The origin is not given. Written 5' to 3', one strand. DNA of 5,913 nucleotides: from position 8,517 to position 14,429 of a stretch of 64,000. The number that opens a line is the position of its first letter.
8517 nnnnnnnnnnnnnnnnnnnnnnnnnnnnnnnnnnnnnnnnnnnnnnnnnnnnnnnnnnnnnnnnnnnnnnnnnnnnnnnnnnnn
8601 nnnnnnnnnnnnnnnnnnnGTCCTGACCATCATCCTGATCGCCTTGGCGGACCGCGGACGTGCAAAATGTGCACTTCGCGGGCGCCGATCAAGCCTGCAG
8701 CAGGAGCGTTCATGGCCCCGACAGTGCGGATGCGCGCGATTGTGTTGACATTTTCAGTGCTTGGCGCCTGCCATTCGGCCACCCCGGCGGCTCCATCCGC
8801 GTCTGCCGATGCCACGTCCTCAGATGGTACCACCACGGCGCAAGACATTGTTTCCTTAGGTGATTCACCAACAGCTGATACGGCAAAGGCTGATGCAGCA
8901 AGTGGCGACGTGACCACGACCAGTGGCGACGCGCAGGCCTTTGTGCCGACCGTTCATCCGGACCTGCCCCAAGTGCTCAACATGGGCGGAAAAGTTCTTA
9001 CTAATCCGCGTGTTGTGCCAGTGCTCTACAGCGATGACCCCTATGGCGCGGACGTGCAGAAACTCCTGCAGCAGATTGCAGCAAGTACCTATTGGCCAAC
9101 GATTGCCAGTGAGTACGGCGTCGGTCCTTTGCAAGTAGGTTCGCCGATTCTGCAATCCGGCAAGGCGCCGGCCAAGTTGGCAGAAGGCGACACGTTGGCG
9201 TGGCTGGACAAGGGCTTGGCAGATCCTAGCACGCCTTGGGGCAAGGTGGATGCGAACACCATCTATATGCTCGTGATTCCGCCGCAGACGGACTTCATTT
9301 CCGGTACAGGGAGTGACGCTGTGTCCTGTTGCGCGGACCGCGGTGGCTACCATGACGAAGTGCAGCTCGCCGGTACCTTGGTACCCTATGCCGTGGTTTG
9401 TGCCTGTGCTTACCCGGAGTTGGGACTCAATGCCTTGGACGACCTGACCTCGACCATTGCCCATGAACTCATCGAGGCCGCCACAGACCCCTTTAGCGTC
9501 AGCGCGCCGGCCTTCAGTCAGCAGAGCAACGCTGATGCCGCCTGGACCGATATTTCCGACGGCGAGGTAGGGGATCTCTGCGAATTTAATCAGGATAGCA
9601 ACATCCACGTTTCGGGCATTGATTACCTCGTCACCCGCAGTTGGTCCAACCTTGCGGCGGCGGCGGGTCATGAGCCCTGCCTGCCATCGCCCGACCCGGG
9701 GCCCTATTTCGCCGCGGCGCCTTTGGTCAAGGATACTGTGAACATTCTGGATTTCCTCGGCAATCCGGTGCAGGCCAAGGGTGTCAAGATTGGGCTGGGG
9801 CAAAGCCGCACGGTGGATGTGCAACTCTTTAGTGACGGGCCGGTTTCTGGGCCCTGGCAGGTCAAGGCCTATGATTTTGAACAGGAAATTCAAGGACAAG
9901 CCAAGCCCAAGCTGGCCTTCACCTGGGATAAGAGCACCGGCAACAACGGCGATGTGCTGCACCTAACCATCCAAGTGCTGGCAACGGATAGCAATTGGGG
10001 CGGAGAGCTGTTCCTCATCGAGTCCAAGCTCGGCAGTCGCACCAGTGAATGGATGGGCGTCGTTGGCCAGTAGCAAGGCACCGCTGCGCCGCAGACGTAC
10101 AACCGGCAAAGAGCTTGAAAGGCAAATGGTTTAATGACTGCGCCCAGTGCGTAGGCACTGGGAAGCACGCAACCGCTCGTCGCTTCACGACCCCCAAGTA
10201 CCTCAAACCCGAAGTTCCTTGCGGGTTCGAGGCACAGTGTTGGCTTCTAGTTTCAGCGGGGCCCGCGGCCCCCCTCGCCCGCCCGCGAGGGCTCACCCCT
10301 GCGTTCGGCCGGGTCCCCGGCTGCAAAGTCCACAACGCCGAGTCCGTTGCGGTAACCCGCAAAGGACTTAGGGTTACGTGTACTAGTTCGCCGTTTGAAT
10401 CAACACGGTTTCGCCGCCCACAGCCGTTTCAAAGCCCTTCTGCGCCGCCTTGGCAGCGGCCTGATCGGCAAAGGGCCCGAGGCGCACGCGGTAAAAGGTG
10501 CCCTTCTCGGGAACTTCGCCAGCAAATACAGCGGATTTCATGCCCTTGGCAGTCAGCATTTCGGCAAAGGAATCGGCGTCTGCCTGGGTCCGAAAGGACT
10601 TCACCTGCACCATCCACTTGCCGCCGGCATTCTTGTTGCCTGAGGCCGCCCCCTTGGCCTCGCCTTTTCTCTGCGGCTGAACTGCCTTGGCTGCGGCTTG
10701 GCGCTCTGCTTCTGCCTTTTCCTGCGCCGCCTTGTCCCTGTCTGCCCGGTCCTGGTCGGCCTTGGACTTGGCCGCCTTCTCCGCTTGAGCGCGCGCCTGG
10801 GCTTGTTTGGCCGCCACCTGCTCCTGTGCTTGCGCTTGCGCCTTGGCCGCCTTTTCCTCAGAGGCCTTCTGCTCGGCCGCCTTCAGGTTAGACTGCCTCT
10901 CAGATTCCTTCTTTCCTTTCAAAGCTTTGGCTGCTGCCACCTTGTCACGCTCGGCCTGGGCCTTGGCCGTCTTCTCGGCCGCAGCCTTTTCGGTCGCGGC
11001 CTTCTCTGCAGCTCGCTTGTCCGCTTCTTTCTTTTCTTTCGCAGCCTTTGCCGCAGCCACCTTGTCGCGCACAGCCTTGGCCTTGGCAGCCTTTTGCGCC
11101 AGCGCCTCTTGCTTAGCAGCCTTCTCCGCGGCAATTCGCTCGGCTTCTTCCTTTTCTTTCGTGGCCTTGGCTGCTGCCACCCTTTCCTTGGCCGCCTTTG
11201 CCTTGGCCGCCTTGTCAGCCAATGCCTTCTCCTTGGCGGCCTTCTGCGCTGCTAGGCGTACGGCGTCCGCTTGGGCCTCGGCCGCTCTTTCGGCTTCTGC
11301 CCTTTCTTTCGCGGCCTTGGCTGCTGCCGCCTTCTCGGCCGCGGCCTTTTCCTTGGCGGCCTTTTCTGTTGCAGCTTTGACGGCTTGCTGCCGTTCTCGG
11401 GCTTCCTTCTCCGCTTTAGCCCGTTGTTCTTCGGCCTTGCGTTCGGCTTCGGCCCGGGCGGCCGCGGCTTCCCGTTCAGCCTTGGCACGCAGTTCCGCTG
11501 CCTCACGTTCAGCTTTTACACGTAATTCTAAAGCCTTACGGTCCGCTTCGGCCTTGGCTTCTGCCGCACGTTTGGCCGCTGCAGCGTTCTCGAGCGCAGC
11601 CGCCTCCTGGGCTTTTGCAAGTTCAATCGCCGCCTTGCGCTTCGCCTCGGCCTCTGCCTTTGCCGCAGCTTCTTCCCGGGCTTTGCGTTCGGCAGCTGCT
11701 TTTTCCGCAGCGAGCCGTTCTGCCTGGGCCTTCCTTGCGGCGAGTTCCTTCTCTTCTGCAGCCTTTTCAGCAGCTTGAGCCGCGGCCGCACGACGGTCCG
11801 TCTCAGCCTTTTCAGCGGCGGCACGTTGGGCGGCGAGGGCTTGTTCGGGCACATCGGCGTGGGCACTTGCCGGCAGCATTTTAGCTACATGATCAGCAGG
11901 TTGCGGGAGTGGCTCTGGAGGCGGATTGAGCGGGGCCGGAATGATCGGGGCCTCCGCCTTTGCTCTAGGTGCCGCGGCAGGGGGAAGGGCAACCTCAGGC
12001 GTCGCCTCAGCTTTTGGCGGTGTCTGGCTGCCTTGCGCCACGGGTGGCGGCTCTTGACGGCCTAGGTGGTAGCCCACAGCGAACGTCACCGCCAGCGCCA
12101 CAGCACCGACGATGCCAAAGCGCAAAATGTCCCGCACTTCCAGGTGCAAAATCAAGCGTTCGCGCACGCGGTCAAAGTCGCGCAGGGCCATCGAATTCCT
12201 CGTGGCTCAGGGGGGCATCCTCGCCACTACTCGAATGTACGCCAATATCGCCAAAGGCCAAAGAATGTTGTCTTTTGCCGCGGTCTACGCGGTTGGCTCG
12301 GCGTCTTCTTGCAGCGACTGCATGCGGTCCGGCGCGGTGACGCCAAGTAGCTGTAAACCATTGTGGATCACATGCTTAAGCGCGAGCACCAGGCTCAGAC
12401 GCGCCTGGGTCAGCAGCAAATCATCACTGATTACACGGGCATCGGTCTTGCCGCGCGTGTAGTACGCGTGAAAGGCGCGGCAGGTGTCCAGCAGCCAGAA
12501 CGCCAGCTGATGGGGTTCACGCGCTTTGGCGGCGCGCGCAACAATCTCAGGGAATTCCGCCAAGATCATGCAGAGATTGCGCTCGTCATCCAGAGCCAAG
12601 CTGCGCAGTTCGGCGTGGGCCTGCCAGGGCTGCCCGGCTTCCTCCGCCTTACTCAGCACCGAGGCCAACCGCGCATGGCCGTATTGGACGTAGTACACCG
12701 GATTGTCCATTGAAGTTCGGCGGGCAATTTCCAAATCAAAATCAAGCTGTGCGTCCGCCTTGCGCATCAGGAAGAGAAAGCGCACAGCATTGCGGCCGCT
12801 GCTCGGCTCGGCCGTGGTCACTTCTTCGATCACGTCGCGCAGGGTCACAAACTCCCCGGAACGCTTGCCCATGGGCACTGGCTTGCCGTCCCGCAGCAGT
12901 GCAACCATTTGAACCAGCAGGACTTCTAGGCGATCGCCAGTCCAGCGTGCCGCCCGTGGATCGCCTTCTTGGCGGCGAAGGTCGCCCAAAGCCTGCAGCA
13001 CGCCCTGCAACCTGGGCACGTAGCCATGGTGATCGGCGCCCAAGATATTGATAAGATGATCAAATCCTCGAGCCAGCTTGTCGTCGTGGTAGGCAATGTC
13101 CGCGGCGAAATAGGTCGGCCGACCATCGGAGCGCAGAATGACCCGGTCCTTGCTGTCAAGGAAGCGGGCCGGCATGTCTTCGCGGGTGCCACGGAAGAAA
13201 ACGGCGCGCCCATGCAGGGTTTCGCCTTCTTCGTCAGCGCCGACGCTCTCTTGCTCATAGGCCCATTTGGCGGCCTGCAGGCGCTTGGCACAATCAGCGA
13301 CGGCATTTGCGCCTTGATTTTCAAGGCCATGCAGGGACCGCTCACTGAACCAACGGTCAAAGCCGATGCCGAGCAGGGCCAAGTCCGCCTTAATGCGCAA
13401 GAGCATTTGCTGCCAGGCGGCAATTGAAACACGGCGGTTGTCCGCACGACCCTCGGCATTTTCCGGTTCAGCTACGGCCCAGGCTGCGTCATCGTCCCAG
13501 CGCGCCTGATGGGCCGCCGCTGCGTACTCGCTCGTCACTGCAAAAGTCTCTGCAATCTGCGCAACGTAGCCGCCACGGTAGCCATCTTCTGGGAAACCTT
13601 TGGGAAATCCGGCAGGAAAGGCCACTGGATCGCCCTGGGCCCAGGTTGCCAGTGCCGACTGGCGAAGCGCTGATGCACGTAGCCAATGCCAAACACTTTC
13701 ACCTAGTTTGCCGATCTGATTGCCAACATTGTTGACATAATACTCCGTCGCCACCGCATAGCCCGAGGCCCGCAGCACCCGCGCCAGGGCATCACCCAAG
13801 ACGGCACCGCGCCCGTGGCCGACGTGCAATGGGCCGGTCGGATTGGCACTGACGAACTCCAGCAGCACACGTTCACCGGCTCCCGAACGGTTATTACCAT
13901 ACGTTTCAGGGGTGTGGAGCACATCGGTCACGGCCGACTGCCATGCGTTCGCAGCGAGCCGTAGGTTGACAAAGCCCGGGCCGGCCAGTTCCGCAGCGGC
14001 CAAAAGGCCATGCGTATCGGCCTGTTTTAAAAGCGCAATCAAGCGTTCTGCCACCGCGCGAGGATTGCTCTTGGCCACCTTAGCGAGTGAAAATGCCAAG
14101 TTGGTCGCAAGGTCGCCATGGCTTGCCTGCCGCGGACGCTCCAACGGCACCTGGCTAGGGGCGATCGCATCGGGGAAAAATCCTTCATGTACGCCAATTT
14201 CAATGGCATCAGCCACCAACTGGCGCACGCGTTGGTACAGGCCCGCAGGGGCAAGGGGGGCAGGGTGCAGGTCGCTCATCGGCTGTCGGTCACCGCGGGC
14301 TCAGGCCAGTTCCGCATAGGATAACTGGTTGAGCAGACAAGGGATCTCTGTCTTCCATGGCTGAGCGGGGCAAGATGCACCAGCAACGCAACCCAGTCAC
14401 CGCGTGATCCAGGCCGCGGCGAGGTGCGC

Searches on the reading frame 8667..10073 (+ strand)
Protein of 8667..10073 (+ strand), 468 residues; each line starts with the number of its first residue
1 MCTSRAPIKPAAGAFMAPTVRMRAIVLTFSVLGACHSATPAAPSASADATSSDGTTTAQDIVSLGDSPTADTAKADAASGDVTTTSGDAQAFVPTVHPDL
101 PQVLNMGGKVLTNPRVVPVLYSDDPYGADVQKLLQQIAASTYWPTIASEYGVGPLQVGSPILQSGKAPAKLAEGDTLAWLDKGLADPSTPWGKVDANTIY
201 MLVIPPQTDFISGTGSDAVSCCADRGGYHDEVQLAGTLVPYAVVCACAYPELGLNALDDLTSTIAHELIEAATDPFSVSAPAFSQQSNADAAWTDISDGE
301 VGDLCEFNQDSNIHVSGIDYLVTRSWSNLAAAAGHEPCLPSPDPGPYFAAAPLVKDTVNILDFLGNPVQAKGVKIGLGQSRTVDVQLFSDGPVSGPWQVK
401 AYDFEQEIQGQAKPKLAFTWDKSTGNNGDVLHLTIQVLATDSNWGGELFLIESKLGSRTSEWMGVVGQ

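Call 26: find_encoding_contigs(protein=window:8667-10073:+, flank=3000, max_places=4)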
Protein window:8667-10073:+ (468 aa): no gene with exactly this product is on record in the collection.

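Call 68: search_protein_families(library=pfam, proteins=[window:8667-10073:+], max_evalue=0.01)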
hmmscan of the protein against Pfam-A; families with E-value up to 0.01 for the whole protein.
window:8667-10073:+ (468 aa): 1 family
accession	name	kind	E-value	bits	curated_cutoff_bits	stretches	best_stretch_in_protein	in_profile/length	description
PF20348.3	DUF6643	-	0.00043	21.2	27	1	20-131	39-146/150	Family of unknown function (DUF6643)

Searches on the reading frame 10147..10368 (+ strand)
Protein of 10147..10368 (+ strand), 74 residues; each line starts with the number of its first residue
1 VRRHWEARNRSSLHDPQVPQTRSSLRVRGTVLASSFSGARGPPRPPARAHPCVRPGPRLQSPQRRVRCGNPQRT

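Call 27: find_homologous_proteins(query=window:10147-10368:+, max_evalue=1)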
Query seq(74 aa): 1 candidates shared short words with the query, none scored E <= 1.
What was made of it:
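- On MITE (non-autonomous element mobilised by a DDE transposase): A translated frame has no homologue among 5.8 billion proteins (call 27).
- Tried and rejected: A 74-aa translated frame of copy A found no protein (call 27).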

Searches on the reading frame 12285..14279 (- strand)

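Call 73: search_protein_families(library=pfam, proteins=[window:12285-14279:-], max_evalue=0.001)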
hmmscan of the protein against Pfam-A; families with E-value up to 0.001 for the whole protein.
window:12285-14279:- (664 aa): 3 families
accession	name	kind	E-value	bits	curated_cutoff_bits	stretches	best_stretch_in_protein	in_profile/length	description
PF05746.21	DALR_1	-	3.4e-27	95.3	22.3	1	531-653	1-117/117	DALR anticodon binding domain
PF03485.21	Arg_tRNA_synt_N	-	3.8e-18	66.3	21.5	1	18-108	3-85/85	Arginyl tRNA synthetase N terminal domain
PF00750.26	tRNA-synt_1d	-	5.6e-11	42.4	23.3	1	117-192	2-76/349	tRNA synthetases class I (R), catalytic domain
